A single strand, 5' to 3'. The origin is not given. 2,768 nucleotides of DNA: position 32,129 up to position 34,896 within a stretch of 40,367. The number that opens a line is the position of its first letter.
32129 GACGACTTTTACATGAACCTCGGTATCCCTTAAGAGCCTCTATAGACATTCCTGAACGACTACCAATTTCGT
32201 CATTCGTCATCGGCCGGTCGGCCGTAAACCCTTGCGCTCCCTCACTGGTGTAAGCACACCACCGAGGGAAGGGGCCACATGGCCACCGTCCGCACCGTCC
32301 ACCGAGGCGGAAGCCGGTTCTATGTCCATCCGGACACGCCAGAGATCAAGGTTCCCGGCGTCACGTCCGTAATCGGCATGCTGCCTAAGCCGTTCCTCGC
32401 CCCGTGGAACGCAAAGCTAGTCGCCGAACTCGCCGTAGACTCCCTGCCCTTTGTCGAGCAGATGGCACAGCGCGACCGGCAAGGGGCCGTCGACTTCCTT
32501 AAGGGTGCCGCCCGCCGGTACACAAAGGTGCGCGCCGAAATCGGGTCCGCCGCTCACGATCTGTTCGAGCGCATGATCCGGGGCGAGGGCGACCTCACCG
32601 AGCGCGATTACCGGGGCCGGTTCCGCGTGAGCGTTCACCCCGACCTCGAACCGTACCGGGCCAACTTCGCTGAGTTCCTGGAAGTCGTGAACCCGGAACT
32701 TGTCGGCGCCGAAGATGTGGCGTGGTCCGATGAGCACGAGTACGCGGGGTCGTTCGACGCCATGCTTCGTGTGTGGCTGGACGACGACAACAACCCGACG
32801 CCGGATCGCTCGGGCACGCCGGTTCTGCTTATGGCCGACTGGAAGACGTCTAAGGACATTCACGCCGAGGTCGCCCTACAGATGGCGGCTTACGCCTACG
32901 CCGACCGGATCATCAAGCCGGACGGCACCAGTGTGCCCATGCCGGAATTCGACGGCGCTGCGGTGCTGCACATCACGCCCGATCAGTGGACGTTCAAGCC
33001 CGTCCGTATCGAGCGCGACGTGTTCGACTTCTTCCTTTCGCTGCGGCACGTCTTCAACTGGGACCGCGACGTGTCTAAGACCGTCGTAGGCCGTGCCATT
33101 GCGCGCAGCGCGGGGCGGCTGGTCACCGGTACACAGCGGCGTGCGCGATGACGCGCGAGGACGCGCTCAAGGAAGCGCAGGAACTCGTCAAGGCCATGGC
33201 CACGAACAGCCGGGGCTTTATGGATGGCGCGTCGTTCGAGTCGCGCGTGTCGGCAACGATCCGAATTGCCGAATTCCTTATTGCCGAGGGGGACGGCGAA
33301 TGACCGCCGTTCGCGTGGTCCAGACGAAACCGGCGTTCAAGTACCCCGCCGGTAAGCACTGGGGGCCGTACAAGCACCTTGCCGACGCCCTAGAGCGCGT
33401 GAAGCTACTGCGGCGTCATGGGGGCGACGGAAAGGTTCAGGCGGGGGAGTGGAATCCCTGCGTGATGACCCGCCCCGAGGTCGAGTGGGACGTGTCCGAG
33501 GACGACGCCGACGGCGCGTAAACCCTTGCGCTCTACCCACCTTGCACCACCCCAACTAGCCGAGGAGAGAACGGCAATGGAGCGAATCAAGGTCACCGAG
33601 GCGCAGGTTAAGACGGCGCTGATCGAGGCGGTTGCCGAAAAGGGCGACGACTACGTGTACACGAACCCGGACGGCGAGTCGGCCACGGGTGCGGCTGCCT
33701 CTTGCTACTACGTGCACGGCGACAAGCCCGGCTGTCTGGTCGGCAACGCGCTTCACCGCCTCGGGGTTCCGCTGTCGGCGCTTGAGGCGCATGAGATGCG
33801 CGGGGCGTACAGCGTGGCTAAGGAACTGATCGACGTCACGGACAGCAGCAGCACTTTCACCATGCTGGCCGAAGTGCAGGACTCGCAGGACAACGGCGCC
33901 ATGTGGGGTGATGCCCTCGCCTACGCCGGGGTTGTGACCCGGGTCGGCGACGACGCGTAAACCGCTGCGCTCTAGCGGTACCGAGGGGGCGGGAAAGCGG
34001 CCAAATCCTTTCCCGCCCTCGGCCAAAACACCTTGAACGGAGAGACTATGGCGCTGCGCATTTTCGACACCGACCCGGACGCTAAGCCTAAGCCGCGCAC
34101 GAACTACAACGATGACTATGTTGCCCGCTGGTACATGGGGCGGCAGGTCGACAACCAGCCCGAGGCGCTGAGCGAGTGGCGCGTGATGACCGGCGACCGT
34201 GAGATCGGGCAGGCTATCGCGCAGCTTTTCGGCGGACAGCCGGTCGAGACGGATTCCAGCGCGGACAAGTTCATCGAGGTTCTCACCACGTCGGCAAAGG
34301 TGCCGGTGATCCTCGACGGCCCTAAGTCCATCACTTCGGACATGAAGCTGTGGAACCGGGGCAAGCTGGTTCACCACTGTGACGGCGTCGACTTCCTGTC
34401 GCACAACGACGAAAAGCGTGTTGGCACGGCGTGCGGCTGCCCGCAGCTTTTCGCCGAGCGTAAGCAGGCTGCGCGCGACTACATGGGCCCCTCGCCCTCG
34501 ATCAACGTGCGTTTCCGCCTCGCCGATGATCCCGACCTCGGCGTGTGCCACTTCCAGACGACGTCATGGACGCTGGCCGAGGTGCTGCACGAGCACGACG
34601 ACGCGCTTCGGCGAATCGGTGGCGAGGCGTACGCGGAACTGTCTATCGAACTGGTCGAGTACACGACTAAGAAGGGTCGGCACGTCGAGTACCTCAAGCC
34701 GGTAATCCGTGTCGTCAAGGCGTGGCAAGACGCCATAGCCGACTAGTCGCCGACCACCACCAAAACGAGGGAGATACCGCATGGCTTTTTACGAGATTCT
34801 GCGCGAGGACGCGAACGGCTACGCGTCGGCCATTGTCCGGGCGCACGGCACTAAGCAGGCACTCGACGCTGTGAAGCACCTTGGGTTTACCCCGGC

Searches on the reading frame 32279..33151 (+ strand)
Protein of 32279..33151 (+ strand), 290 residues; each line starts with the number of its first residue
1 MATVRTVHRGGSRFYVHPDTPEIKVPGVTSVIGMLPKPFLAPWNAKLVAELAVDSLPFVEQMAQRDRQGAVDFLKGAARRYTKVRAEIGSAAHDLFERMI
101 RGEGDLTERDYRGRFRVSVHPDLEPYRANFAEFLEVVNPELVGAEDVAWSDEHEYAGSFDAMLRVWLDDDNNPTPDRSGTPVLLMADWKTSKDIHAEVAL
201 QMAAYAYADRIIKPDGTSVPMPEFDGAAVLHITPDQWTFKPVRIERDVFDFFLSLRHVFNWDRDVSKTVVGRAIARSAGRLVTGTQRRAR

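Call 16: search_protein_families(library=pfam, proteins=[window:32279-33151:+])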
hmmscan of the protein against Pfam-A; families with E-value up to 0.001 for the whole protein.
window:32279-33151:+ (290 aa): 0 families

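Call 17: search_protein_families(library=phrogs, proteins=[window:32279-33151:+])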
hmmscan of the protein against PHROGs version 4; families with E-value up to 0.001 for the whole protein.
window:32279-33151:+ (290 aa): 2 families
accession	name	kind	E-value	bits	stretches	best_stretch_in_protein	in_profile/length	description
phrog_298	-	DNA, RNA and nucleotide metabolism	3.3e-51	175.4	1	4-289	47-286/293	exonuclease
phrog_466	-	DNA, RNA and nucleotide metabolism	3.3e-11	44.2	1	84-238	210-352/446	exonuclease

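Call 24: search_dna_similar(query=window:32279-33151:+, collection=phages, mode=protein, max_rows=40)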
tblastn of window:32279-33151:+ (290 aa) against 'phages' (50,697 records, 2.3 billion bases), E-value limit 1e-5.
Records with a match: 253; places in all: 253; records where one place covers at least 80% of the query: 248.
Best place of each record, by identity: 60-80% 20; <60% 233.
By first word of the organism name: Microbacterium 109; Arthrobacter 80; Streptomyces 32; Curtobacterium 17; Lomovskayavirus 4; Bacteriophage 3; Rhodococcus 2; Gordonia 2; Mycobacterium 1; Pseudanabaena 1; and 2 more.
By host as written in the record: Microbacterium foliorum NRRL B-24224 57; Arthrobacter globiformis B-2979 46; Microbacterium foliorum NRRL B-24224 SEA 33; Curtobacterium flaccumfaciens NRRL B-729 SEA 11; - 10; Arthrobacter atrocyaneus NRRL B-2883 7; Curtobacterium flaccumfaciens NRRL B-59340 6; Streptomyces griseus ATCC 10137 5; and 33 more.
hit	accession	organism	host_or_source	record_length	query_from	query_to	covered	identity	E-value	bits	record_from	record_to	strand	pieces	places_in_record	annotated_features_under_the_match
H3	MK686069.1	Streptomyces phage Heather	Streptomyces mirabilis NRRL B-2400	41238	1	289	100%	67.2%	7e-124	394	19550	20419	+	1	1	24: Cas4 family exonuclease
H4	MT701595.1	Streptomyces phage Shaeky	Streptomyces sp.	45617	4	290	99%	67.4%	2e-116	373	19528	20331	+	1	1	DNA helicase | helix-turn-helix domain-containing protein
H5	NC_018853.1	Streptomyces phage TG1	Streptomyces avermitilis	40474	1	290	100%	66.3%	4e-119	381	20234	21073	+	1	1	exonuclease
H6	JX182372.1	Streptomyces phage TG1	Streptomyces avermitilis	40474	1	290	100%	66.3%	4e-119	381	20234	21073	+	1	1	hypothetical protein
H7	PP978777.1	Streptomyces phage Samora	Streptomyces baarnensis NRRL B-2842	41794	4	290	99%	66.4%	2e-115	370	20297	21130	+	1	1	24: Cas4 exonuclease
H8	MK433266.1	Streptomyces phage Shawty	Streptomyces platensis MJ1A1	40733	4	290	99%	66.1%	5e-117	375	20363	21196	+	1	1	23: Cas4 family exonuclease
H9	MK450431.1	Streptomyces phage Lilbooboo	Streptomyces griseus ATCC 10137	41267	4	290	99%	66.1%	1e-114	368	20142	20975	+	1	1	24: Cas4 family exonuclease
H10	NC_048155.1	Streptomyces phage Lilbooboo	Streptomyces griseus ATCC 10137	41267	4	290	99%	66.1%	1e-114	368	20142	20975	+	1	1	24: exonuclease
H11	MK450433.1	Streptomyces phage Sebastisaurus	Streptomyces xanthochromogenes NRRL ...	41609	1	289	100%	65.5%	3e-118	379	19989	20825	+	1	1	24: Cas4 family exonuclease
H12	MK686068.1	Streptomyces phage RemusLoopin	Streptomyces mirabilis NRRL B-2400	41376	1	289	100%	65.5%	4e-118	378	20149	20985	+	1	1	24: Cas4 family exonuclease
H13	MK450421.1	Streptomyces phage Vash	Streptomyces griseus ATCC 10137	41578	1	290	100%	65.1%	5e-114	366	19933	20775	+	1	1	24: Cas4 family exonuclease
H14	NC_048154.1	Streptomyces phage Vash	Streptomyces griseus ATCC 10137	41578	1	290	100%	65.1%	5e-114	366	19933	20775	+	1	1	24: exonuclease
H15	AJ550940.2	Lomovskayavirus BT1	-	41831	1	290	100%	64.4%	2e-112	362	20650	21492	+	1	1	1: gp1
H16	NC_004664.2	Streptomyces phage phiBT1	Streptomyces lividans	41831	1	290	100%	64.4%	2e-112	362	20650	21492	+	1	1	1: exonuclease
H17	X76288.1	Lomovskayavirus C31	-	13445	4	290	99%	65.1%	6e-114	366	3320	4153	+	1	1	unnamed protein product; ORF 1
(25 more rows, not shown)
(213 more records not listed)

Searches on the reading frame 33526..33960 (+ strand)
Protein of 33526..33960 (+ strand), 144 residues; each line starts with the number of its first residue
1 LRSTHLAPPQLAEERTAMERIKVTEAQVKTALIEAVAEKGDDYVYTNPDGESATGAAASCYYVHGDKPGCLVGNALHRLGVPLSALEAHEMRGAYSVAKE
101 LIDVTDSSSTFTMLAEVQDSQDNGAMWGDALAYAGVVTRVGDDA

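Call 16: search_protein_families(library=pfam, proteins=[window:33526-33960:+])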
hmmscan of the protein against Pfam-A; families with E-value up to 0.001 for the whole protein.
window:33526-33960:+ (144 aa): 0 families

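Call 17: search_protein_families(library=phrogs, proteins=[window:33526-33960:+])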
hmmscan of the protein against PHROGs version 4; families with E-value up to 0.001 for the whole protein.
window:33526-33960:+ (144 aa): 1 family
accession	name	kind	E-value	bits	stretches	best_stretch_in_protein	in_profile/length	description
phrog_572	-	unknown function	1.4e-24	87.6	1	31-136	12-121/127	-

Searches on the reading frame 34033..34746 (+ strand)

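Call 16: search_protein_families(library=pfam, proteins=[window:34033-34746:+])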
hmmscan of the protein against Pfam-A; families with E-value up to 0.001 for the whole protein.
window:34033-34746:+ (237 aa): 1 family
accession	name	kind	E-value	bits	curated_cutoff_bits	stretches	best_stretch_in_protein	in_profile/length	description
PF18897.5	Gp3-like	-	3.5e-15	56.8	23.6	1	40-222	17-185/191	Recombination directionality factor-like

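Call 17: search_protein_families(library=phrogs, proteins=[window:34033-34746:+])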
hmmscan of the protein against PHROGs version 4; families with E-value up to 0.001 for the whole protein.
window:34033-34746:+ (237 aa): 2 families
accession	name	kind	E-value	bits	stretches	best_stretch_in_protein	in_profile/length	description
phrog_9220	-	unknown function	5.3e-94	315.3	1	8-237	2-232/243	unknown function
phrog_16191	-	unknown function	1.5e-10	41.8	1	42-207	34-185/390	-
